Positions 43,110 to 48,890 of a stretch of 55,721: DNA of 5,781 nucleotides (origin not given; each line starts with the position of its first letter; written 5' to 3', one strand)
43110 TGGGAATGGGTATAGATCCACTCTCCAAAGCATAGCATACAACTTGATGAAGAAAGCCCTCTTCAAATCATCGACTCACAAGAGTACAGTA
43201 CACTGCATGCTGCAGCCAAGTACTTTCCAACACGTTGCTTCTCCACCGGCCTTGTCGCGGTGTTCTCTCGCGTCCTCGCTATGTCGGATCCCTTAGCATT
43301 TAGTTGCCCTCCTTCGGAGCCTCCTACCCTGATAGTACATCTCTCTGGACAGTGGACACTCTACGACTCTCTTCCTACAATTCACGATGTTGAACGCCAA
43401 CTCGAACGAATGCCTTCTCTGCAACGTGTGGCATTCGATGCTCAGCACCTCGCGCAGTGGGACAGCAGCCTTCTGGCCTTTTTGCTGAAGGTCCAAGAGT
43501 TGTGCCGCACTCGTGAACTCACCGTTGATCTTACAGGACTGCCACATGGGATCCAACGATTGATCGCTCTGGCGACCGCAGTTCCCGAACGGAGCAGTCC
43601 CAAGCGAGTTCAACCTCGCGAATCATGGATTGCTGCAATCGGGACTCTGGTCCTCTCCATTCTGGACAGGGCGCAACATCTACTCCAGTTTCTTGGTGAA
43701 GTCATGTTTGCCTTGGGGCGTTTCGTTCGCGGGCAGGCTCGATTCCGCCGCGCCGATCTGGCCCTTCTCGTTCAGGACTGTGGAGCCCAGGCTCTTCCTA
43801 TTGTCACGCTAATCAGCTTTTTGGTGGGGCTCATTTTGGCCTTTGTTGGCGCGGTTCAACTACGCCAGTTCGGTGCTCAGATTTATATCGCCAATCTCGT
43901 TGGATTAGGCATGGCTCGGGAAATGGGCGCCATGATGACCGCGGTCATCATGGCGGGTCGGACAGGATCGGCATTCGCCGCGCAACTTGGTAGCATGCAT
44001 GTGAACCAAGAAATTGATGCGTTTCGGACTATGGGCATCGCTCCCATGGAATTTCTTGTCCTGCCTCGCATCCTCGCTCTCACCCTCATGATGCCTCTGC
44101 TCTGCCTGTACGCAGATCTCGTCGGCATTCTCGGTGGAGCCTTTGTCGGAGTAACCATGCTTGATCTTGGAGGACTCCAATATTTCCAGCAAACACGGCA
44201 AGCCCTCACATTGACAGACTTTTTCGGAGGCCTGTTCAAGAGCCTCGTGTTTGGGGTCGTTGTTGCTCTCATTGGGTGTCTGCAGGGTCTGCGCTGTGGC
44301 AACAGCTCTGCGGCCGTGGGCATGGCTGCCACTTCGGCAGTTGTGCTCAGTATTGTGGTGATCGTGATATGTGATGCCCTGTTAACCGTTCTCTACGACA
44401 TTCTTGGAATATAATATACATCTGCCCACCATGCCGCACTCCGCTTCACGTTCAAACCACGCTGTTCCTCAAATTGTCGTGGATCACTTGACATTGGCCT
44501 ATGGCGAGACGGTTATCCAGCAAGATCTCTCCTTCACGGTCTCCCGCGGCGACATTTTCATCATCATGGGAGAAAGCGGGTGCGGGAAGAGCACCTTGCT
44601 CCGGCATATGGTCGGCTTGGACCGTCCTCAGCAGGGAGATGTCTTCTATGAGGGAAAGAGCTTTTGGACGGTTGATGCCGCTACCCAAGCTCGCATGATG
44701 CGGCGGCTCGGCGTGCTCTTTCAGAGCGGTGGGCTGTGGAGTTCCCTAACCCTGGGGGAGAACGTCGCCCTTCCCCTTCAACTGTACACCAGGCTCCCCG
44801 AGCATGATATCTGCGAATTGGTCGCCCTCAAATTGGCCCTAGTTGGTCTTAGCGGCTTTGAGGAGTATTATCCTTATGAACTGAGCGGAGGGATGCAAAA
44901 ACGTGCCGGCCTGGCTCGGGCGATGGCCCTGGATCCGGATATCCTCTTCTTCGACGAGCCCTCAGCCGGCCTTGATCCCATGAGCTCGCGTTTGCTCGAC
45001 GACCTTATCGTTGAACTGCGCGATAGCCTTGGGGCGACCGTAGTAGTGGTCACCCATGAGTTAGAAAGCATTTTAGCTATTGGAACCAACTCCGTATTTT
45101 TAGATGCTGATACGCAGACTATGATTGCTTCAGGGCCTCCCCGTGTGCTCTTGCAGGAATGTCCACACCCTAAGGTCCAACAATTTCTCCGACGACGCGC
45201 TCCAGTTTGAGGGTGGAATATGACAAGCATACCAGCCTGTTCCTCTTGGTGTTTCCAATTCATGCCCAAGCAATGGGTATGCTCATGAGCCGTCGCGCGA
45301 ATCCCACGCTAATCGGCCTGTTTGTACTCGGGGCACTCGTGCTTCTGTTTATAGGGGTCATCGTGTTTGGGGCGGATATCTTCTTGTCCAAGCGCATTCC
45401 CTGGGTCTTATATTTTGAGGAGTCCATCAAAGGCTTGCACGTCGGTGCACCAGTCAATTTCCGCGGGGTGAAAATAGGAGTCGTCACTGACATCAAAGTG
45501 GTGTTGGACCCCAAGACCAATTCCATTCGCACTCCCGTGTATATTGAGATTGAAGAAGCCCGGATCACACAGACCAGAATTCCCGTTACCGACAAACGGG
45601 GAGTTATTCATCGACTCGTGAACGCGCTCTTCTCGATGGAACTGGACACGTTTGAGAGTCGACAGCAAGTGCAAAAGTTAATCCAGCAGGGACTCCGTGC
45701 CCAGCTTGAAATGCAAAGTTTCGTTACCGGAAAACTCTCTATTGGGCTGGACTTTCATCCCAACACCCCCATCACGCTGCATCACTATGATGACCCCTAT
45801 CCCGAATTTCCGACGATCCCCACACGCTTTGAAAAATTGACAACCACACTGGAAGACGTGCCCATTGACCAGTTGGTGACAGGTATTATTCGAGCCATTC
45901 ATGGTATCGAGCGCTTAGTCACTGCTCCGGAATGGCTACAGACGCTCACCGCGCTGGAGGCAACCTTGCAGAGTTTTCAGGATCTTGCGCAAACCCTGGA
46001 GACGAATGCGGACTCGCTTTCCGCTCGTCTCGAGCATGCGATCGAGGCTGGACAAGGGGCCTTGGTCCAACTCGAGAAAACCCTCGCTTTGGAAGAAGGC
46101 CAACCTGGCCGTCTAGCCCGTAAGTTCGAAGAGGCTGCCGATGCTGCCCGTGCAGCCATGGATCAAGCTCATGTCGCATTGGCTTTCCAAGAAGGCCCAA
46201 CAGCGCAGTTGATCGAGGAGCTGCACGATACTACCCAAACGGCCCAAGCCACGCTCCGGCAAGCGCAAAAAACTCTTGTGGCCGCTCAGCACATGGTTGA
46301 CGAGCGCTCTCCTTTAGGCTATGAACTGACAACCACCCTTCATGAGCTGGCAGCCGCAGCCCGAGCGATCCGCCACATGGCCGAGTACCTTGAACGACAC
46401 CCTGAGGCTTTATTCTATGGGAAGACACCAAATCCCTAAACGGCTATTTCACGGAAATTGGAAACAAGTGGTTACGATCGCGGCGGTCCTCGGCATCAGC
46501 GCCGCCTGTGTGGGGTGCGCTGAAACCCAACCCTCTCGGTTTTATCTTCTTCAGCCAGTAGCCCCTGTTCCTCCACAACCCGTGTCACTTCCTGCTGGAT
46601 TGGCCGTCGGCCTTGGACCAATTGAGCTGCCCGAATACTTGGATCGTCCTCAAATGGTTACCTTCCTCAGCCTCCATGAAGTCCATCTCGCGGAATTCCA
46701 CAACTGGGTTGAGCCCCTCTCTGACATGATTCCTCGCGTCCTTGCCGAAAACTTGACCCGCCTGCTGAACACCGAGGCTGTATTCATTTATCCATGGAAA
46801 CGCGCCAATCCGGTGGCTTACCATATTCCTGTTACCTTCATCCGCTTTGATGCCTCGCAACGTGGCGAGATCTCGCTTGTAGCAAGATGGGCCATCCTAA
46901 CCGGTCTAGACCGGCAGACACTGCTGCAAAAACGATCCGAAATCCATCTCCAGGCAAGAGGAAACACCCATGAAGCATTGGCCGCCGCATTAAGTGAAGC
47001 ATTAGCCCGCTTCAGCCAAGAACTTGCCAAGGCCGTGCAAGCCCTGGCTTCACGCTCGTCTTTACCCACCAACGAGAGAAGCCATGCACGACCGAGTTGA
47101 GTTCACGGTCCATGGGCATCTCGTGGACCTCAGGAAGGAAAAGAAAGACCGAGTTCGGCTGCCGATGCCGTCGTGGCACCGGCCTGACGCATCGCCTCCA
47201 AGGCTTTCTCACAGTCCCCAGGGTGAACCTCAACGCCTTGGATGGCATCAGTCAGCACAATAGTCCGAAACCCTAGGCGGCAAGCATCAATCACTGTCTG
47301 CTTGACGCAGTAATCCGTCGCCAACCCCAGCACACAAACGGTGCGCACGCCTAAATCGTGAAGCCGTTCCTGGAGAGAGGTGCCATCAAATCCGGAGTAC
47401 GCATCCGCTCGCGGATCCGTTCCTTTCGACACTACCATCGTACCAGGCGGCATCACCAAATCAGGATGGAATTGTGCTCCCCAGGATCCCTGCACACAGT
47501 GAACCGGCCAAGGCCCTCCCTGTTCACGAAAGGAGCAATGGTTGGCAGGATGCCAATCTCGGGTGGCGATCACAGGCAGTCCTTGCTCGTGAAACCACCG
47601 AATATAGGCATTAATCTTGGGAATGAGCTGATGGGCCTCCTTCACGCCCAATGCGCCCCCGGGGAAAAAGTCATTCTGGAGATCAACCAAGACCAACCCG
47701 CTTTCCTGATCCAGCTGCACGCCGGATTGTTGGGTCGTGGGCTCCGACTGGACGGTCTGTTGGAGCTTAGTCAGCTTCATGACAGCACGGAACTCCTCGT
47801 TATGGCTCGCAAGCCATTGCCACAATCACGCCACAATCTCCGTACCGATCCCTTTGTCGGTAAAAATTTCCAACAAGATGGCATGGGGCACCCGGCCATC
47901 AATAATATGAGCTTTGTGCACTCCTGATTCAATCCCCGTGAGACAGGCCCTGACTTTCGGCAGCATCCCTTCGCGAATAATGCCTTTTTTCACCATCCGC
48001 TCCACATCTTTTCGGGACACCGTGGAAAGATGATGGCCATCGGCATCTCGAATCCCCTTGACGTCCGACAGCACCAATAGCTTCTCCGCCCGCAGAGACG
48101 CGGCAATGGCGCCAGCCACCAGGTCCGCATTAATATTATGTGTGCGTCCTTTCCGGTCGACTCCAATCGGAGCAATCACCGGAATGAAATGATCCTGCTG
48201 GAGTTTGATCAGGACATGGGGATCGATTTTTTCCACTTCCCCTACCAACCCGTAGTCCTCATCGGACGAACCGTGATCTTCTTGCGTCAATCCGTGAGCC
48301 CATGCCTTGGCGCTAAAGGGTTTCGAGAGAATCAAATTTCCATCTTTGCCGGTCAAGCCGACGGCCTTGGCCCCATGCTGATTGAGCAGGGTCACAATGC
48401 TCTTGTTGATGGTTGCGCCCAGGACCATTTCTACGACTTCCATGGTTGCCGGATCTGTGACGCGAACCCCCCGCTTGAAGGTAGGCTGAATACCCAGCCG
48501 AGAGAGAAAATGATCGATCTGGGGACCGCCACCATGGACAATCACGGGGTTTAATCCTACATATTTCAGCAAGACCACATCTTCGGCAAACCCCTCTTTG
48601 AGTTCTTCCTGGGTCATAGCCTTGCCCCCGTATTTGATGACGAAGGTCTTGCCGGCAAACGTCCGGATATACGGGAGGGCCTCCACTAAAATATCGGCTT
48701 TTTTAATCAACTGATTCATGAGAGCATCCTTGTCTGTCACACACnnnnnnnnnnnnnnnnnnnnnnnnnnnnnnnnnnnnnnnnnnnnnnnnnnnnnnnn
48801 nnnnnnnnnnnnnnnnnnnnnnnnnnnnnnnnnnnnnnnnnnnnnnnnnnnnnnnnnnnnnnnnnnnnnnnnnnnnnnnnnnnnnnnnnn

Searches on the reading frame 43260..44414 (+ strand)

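Call 48: search_protein_families(library=pfam, proteins=[window:43260-44414:+], max_evalue=0.00001)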
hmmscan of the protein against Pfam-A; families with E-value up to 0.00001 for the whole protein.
window:43260-44414:+ (384 aa): 2 families
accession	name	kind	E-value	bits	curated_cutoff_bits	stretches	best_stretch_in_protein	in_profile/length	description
PF02405.21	MlaE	-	4.7e-74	249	22.5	1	172-378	6-212/212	Permease MlaE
PF13466.11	STAS_2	-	3.8e-08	33.8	29.2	1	26-105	1-77/80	STAS domain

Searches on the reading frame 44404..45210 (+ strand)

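Call 48: search_protein_families(library=pfam, proteins=[window:44404-45210:+], max_evalue=0.00001)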
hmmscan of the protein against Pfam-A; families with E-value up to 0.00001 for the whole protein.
window:44404-45210:+ (268 aa): 2 families
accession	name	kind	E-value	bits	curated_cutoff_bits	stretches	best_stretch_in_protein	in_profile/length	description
PF00005.33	ABC_tran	-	3.7e-28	99.3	25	1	40-187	2-136/137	ABC transporter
PF13304.12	AAA_21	-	2.7e-08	34.7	27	1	156-220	234-300/304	AAA domain, putative AbiEii toxin, Type IV TA system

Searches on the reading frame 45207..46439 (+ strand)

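Call 48: search_protein_families(library=pfam, proteins=[window:45207-46439:+], max_evalue=0.00001)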
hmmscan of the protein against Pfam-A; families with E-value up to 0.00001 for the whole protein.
window:45207-46439:+ (410 aa): 1 family
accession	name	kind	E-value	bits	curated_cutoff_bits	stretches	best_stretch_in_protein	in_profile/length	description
PF02470.25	MlaD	-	4.2e-10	40.2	25.1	1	68-182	7-79/81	MlaD protein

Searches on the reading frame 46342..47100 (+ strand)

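Call 49: search_protein_families(library=pfam, proteins=[window:46342-47100:+], max_evalue=0.00001)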
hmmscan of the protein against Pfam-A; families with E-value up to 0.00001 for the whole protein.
window:46342-47100:+ (252 aa): 1 family
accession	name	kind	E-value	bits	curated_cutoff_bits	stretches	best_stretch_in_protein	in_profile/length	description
PF03886.18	ABC_trans_aux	-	8.6e-39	133.1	26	1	68-229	1-161/161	ABC-type transport auxiliary lipoprotein component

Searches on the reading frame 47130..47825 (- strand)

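Call 49: search_protein_families(library=pfam, proteins=[window:47130-47825:-], max_evalue=0.00001)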
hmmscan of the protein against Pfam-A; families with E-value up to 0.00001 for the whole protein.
window:47130-47825:- (231 aa): 1 family
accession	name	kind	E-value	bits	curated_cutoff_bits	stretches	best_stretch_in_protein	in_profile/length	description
PF00857.26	Isochorismatase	-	3e-38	132.1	27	1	43-224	2-175/175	Isochorismatase domain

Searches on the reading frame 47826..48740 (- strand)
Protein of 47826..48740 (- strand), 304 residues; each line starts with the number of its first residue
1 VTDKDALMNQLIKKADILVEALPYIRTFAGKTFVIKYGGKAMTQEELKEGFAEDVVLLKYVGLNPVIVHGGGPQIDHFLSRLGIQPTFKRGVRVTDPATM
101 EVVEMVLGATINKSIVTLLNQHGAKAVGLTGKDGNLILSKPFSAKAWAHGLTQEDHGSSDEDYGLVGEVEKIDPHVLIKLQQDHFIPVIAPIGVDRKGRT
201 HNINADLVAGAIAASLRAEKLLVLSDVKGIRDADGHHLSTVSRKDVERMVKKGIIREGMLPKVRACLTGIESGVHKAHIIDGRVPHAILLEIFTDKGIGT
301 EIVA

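Call 49: search_protein_families(library=pfam, proteins=[window:47826-48740:-], max_evalue=0.00001)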
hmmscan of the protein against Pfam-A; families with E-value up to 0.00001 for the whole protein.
window:47826-48740:- (304 aa): 1 family
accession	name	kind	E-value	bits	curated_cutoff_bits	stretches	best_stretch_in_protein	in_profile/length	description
PF00696.33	AA_kinase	-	9e-46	156.9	24.9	1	31-281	1-234/234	Amino acid kinase family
